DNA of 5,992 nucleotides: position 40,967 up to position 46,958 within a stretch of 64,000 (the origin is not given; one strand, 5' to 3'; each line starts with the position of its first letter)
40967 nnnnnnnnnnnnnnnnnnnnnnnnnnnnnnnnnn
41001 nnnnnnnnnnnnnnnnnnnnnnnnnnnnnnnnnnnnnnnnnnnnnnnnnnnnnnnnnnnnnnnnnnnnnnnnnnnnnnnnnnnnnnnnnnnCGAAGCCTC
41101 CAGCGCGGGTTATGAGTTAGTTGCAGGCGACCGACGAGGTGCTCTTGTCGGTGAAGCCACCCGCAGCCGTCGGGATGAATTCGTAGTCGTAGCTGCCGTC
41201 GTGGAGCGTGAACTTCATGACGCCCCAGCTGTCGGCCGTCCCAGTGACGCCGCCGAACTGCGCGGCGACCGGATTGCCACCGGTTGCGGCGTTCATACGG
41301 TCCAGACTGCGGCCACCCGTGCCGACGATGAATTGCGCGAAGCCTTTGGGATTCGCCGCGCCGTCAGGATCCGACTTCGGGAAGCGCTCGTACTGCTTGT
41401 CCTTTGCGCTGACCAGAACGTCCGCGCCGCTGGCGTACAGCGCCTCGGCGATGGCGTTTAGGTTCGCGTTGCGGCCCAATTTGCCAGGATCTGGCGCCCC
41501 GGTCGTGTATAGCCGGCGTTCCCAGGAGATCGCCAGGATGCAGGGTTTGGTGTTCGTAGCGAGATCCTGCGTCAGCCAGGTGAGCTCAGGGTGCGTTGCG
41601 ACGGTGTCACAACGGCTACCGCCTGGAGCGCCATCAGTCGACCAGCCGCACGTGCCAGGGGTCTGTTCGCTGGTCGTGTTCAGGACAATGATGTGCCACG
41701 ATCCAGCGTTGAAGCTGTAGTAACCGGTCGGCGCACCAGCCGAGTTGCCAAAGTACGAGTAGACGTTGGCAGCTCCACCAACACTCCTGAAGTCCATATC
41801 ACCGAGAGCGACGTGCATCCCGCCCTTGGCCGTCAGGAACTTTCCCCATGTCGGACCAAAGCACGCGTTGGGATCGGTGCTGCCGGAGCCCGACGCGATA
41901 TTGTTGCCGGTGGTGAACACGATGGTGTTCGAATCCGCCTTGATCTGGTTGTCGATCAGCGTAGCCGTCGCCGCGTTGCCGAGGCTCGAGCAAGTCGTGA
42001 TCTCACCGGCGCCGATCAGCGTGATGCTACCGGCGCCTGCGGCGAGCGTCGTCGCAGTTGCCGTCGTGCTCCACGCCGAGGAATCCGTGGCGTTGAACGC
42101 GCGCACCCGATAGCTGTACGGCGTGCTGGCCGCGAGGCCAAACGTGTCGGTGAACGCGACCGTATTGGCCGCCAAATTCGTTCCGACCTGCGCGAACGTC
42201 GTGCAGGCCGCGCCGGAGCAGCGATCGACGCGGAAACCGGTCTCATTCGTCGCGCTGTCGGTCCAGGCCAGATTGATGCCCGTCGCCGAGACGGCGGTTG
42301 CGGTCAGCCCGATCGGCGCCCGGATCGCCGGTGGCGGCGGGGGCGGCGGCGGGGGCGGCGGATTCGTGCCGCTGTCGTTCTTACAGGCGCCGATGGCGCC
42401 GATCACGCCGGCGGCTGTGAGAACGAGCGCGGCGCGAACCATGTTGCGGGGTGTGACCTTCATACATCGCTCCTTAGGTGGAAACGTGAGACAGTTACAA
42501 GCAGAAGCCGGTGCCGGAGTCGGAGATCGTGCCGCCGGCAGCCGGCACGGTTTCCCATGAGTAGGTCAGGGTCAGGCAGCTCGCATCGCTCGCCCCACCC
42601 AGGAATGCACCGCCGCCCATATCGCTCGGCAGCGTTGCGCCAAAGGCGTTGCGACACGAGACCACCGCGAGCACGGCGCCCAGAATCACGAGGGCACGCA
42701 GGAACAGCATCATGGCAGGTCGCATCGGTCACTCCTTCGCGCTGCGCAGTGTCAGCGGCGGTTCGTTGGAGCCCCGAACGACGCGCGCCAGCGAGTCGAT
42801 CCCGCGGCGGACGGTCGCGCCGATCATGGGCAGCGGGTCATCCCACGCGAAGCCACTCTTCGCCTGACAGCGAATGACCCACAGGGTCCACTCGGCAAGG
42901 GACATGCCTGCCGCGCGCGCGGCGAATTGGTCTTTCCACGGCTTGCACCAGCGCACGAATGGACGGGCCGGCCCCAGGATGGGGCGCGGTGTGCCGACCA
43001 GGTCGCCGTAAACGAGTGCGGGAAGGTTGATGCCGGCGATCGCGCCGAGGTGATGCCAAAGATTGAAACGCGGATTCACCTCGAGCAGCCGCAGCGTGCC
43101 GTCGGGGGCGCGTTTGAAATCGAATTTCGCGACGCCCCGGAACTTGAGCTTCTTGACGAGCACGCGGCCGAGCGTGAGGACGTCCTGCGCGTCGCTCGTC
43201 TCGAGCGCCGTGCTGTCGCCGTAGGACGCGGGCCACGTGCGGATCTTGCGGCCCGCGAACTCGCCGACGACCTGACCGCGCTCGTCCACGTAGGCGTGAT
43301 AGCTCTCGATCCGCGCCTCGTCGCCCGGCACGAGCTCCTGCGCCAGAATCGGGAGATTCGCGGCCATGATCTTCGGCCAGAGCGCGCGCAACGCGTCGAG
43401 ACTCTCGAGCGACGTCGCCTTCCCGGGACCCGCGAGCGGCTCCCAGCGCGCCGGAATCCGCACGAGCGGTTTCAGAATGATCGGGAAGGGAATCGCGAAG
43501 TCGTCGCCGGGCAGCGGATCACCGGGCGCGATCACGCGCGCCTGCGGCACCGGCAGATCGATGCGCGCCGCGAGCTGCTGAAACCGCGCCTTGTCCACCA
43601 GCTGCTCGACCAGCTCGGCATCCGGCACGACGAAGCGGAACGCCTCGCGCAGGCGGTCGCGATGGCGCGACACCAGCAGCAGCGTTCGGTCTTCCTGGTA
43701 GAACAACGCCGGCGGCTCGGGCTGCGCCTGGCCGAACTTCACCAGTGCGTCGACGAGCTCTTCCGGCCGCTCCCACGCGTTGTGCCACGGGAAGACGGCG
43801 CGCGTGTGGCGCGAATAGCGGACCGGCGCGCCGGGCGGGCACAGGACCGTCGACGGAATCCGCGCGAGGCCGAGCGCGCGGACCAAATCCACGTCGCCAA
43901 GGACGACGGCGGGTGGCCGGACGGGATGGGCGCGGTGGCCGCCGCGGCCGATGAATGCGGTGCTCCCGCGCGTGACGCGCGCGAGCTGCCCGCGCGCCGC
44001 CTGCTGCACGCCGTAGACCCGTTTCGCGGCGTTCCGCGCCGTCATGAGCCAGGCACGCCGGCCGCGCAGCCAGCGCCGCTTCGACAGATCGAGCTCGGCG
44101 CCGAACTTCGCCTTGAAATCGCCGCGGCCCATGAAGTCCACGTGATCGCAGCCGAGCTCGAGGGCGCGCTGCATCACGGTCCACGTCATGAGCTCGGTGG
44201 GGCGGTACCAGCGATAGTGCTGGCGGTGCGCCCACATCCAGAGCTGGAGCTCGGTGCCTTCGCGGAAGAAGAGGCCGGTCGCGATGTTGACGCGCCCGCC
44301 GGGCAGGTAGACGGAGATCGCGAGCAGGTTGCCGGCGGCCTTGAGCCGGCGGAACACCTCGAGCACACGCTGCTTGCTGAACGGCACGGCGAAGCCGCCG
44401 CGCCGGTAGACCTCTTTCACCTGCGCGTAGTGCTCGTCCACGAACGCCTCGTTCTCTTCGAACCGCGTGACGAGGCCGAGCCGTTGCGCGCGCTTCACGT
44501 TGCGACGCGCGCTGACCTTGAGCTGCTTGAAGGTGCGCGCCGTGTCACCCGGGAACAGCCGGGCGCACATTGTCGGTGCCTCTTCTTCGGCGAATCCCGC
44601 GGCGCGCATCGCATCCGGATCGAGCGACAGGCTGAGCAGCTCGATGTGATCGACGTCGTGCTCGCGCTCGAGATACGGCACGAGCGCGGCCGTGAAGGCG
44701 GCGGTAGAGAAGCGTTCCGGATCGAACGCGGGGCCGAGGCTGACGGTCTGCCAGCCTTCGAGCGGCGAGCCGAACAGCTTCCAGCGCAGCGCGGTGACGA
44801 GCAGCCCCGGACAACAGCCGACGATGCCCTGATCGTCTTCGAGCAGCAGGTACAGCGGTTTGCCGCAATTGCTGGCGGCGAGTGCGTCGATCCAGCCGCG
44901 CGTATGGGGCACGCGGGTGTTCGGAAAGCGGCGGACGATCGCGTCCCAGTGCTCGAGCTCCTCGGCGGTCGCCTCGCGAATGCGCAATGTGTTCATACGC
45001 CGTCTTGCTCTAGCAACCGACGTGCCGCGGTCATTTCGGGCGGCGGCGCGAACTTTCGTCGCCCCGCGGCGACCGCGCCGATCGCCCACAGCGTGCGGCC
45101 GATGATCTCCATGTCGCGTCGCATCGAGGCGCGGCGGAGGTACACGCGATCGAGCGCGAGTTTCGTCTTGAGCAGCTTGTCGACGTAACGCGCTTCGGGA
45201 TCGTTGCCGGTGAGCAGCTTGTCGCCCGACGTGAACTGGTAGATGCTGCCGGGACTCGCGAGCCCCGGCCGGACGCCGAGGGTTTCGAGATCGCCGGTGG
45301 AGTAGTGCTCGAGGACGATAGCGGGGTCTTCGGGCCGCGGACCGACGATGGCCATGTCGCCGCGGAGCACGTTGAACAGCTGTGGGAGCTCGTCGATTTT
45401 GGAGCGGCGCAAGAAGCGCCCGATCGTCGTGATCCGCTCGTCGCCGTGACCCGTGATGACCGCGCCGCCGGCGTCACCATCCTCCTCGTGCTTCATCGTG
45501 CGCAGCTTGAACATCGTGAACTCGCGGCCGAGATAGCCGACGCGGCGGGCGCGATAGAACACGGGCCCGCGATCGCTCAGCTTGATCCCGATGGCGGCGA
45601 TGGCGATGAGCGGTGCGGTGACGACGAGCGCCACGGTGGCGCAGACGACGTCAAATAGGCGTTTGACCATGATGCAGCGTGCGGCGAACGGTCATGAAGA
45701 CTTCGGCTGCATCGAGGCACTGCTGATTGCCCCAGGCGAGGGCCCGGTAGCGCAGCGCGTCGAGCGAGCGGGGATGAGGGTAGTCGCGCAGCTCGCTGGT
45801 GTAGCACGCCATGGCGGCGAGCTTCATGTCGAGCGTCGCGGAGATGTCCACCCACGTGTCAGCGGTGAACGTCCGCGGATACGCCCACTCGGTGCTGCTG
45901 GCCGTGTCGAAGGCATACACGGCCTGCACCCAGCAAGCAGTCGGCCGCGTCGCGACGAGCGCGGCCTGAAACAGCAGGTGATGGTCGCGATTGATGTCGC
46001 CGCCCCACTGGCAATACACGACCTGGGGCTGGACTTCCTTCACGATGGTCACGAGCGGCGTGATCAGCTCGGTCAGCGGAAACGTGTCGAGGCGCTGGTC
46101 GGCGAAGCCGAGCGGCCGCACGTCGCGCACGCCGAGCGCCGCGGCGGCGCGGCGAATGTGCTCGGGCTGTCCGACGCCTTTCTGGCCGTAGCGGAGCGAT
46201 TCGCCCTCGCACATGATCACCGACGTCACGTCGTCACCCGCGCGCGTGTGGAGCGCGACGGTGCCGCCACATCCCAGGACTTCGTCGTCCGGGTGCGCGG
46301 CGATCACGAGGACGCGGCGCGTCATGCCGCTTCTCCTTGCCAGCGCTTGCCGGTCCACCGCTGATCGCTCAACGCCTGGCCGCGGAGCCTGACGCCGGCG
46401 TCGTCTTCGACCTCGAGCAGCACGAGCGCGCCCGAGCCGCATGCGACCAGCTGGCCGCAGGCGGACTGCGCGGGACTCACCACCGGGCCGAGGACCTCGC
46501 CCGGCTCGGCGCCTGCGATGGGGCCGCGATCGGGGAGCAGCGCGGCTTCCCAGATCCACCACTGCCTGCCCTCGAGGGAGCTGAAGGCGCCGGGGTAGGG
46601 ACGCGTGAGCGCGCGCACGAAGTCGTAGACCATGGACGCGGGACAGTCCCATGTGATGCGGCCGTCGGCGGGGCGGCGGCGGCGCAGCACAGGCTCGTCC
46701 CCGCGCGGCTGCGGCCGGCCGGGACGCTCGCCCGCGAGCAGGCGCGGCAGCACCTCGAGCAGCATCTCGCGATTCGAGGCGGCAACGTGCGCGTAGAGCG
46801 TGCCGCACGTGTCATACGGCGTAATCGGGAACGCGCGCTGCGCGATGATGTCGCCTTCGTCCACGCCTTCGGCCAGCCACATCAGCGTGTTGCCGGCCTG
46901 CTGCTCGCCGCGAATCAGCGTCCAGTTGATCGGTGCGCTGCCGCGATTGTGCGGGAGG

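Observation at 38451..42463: Tandem family of lipoprotein metallophosphoesterases with swapped Ig-like N-domains inside an EPS operon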

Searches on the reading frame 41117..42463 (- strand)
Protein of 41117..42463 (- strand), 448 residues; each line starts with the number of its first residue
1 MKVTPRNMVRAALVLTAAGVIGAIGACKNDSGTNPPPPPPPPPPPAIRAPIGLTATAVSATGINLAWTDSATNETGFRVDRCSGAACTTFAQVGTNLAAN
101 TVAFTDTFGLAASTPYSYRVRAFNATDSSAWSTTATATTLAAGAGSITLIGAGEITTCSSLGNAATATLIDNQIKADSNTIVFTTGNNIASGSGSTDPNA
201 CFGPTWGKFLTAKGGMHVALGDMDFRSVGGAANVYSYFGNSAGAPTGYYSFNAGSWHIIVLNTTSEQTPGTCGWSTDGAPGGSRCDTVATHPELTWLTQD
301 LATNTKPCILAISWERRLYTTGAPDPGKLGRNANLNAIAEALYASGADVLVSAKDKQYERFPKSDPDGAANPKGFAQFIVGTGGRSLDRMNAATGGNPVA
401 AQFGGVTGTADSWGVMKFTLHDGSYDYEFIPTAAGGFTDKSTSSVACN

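Call 3: search_protein_families(library=pfam, proteins=[window:41117-42463:-], max_evalue=0.01)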
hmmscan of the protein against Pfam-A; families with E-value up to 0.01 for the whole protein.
window:41117-42463:- (448 aa): 1 family
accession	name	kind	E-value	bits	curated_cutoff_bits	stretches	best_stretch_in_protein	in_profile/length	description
PF00041.27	fn3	-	1.3e-06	29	25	1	49-135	2-81/84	Fibronectin type III domain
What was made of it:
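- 41117..42463 (-): C: lipoprotein, 11-Pro linker (42329-42361), fn3 module, PAP-fold core with all metal ligands replaced (pseudoenzyme). Pfam finds fn3 only (call 3).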

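Call 4: search_protein_families(library=ncbifam, proteins=[window:41117-42463:-], max_evalue=0.01)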
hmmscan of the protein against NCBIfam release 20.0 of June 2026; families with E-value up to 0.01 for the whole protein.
window:41117-42463:- (448 aa): 0 families

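Call 43: predict_structure(alignment_id=A3)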
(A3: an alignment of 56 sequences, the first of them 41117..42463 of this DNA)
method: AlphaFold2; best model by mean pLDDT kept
length: 448 residues; sequences in the alignment: 56
mean_pLDDT: 85.6   pTM: 0.71
mean pLDDT of the five models: 85.6, 85.1, 85.0, 82.9, 82.7
residues with pLDDT >= 90: 280; 70-90: 94; 50-70: 41; < 50: 33
segments of 3 or more residues with pLDDT < 50: 1-31
pLDDT, mean of each block of 10 residues (from residue 1): 41 43 41 65 90 94 96 96 92 93 95 95 96 95 80 82 92 93 92 80 91 87 89 93 94 96 73 57 58 93 95 95 92 90 98 90 97 97 79 93 75 91 96 92 95
secondary structure, 60 per line:
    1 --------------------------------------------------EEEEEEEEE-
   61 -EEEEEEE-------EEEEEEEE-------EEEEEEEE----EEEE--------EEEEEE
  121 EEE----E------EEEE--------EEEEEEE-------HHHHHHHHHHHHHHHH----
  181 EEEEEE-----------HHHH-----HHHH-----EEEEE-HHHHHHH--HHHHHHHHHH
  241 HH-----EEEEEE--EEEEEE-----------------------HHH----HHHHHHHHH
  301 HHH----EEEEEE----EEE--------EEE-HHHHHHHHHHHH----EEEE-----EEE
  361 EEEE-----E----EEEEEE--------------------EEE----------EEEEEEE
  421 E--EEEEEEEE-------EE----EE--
elements in order: E51-59 E62-68 E76-83 E91-98 E103-106 E115-123 E135-138 E147-153 H161-176 E181-186 H198-201 H207-210 E216-220 H222-228 H231-242 E248-253 E256-261 H292-303 E308-313 E318-320 E329-331 H333-344 E349-352 E358-364 E375-380 E401-403 E414-421 E424-431

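Call 48: fold_search(model_id=the predicted structure, library=pdb)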
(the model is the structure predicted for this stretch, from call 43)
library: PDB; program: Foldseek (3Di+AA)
matches with E <= 10: 1861; with E <= 0.001: 349
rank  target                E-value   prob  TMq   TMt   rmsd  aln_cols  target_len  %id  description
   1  3zk4_C                1.8e-14  1.00  0.47  0.38  17.2       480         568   14  Structure of purple acid phosphatase PPD1 isolated from yellow lupin (Lupinus luteus) seeds (released 2014-01-29)
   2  3zk4_B                2.8e-14  1.00  0.44  0.36  17.4       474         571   14  Structure of purple acid phosphatase PPD1 isolated from yellow lupin (Lupinus luteus) seeds (released 2014-01-29)
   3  3zk4_A                3.2e-14  1.00  0.47  0.38  17.2       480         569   13  Structure of purple acid phosphatase PPD1 isolated from yellow lupin (Lupinus luteus) seeds (released 2014-01-29)
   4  8os3                  4.0e-07  1.00  0.20  0.79   2.4       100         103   21  Crystal structure of the titin domain Fn3-11 (released 2023-08-23)
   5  6pol_E                6.0e-07  1.00  0.19  0.80   2.2        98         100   26  Crystal structure of the human NELL1 EGF1-3-Robo3 FN1 complex (released 2020-05-06)
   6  6pol_C                6.7e-07  1.00  0.19  0.79   2.2        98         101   26  Crystal structure of the human NELL1 EGF1-3-Robo3 FN1 complex (released 2020-05-06)
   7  1uem_MODEL_1_A        7.5e-07  1.00  0.20  0.72  10.2       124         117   19  Solution Structure of the First Fibronectin Type III domain of human KIAA1568 Protein (released 2003-11-19)
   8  8oiy_B                8.0e-07  1.00  0.19  0.74   3.2       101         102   23  Crystal structure of the R15908H missense variant of titin domain Fn3-3 (released 2023-08-23)
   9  8oiy_E                8.5e-07  1.00  0.18  0.73   2.6        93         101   22  Crystal structure of the R15908H missense variant of titin domain Fn3-3 (released 2023-08-23)
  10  8oiy_A                9.0e-07  1.00  0.18  0.73   2.6        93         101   22  Crystal structure of the R15908H missense variant of titin domain Fn3-3 (released 2023-08-23)
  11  4o00_A                9.5e-07  1.00  0.19  0.75   3.0       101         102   23  Crystal structure of the Titin A-band domain A3 (released 2014-12-24)
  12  6pog_A                1.1e-06  1.00  0.19  0.79   2.3        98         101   24  Crystal structure of the NELL2 EGF1-6-Robo3 FN1 complex (released 2020-05-06)
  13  8oiy_F                1.1e-06  1.00  0.19  0.75   3.2       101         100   23  Crystal structure of the R15908H missense variant of titin domain Fn3-3 (released 2023-08-23)
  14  6ygn_A                1.3e-06  1.00  0.19  0.16   2.0        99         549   25  Titin kinase and its flanking domains (released 2021-04-07)
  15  8orl_C                1.4e-06  1.00  0.19  0.76   2.7       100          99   17  Crystal structure of the S23226G missense variant of titin domain Fn3-56 (released 2023-08-23)
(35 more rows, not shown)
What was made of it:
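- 41117..42463 (-): The AF2 model has pLDDT 85.6 and its top Foldseek hit is lupin PAP PPD1 at 1.8e-14 (calls 43, 48).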

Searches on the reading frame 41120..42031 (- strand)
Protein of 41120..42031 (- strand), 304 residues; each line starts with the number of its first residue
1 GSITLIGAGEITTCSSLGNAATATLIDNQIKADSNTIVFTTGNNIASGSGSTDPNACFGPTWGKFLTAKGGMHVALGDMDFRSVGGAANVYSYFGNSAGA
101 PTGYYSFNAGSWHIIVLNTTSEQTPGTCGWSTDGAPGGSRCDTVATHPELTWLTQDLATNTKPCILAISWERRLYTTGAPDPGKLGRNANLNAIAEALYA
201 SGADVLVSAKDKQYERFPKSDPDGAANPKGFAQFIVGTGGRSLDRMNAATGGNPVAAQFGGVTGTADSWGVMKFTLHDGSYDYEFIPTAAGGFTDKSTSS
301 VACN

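Call 20: find_homologous_proteins(query=window:41120-42031:-, max_evalue=0.00001)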
Query seq(304 aa) (304 aa): 306 proteins with E <= 0.00001 among 3387 candidates; the best 120 are listed.
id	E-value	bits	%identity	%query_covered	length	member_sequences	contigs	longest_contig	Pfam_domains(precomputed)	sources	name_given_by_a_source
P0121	5.7e-201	684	100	100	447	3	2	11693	PF00041.28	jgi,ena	-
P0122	1.0e-173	595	87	99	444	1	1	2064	PF00041.28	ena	-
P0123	1.2e-165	568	84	100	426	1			-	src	-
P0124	9.1e-143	493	76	99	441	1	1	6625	PF00041.28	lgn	-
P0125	1.5e-114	401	64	99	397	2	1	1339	PF00041.28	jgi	-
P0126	5.1e-113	395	65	100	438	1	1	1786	PF00041.28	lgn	-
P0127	1.4e-110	387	62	100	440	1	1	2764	PF00041.28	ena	-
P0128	5.8e-110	385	63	99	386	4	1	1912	-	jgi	jgi:hypothetical protein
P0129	1.4e-107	378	60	99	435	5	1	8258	PF00041.28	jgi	-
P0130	3.3e-107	376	62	98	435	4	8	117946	PF00041.28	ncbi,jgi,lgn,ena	ncbi:MAG TPA: fibronectin type III domain-containing protein [Gemmatimonadales bacterium]|jgi:hypoth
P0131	6.3e-106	372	61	99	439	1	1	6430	PF00041.28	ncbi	ncbi:MAG: fibronectin type III domain-containing protein [Gemmatimonadales bacterium]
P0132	6.0e-104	366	60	100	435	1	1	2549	PF00041.28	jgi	jgi:hypothetical protein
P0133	7.7e-101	356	59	100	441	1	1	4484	PF00041.28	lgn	-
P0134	2.0e-99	351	59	99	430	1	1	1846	PF00041.28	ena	-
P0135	1.1e-97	345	59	99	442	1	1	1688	-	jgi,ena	-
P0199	9.2e-38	148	36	96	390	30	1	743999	PF00149.34,PF02368.25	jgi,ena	jgi:hypothetical protein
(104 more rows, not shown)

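Call 36: find_encoding_contigs(protein=P0199, flank=10000, max_places=3)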
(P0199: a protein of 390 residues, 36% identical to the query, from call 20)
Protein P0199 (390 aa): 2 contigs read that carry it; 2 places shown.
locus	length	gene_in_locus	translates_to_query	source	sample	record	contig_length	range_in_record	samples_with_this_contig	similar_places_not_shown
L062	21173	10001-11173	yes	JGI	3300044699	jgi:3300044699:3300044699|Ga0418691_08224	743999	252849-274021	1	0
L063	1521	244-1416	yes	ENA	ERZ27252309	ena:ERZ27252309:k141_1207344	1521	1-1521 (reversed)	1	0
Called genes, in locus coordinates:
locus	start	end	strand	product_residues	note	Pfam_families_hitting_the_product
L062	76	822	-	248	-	PF00487:FA_desaturase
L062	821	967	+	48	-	-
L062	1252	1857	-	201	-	PF00905:Transpeptidase (weak)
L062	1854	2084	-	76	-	-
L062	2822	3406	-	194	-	PF00912:Transgly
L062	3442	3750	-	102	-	-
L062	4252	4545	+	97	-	-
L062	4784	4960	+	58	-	-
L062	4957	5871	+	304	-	PF03572:Peptidase_S41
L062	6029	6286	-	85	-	PF08031:BBE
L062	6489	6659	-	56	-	-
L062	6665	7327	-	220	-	PF01565:FAD_binding_4 (weak)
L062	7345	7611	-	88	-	-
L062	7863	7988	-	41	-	-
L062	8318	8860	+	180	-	PF00753:Lactamase_B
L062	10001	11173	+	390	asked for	PF02368:Big_2, PF00149:Metallophos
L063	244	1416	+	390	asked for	PF02368:Big_2, PF00149:Metallophos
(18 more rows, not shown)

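Call 73: find_encoding_contigs(protein=P0121, flank=10000, max_places=3)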
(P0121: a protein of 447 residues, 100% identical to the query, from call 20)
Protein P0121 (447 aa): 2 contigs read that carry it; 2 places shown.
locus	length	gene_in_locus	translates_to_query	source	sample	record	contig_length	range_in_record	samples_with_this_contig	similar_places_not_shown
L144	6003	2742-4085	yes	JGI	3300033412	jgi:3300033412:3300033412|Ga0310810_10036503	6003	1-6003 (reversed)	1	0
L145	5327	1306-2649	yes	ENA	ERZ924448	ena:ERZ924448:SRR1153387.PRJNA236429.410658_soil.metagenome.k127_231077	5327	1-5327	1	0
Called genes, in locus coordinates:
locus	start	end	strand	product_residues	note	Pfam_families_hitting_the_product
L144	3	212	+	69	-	?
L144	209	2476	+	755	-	PF02388:FemAB (faint), PF13480:Acetyltransf_6, PF15632:ATPgrasp_Ter (weak)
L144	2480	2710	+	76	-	-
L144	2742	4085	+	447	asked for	PF00041:fn3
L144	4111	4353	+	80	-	-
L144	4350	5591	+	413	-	-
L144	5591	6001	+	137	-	?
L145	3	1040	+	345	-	?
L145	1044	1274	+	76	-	-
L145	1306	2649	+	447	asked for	PF00041:fn3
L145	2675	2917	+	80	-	-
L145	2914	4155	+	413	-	-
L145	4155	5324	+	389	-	PF00801:PKD, PF17963:Big_9 (weak), PF18911:PKD_4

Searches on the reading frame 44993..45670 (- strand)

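Call 8: search_protein_families(library=pfam, proteins=[window:44993-45670:-], max_evalue=0.001)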
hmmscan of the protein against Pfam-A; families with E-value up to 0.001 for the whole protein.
window:44993-45670:- (225 aa): 1 family
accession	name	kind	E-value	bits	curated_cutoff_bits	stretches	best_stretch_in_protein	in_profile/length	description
PF02397.22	Bac_transf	-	3.2e-51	173.8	27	1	3-196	1-176/179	Bacterial sugar transferase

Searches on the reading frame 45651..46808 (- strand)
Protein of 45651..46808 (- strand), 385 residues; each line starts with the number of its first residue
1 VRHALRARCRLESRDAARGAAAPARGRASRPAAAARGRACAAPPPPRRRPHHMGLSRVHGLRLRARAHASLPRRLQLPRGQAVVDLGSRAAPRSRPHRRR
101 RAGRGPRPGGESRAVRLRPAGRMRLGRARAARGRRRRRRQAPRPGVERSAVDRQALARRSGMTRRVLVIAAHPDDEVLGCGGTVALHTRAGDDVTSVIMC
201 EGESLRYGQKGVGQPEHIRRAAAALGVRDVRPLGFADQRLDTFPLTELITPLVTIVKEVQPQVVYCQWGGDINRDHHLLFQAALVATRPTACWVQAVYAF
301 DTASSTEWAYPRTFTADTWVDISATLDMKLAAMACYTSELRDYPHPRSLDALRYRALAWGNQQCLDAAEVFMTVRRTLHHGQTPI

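Call 8: search_protein_families(library=pfam, proteins=[window:45651-46808:-], max_evalue=0.001)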
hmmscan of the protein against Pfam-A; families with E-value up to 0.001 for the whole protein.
window:45651-46808:- (385 aa): 1 family
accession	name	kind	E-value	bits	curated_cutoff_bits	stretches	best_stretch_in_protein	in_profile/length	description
PF02585.22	PIG-L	-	1.7e-22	80.8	28.2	1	167-286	1-128/129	GlcNAc-PI de-N-acetylase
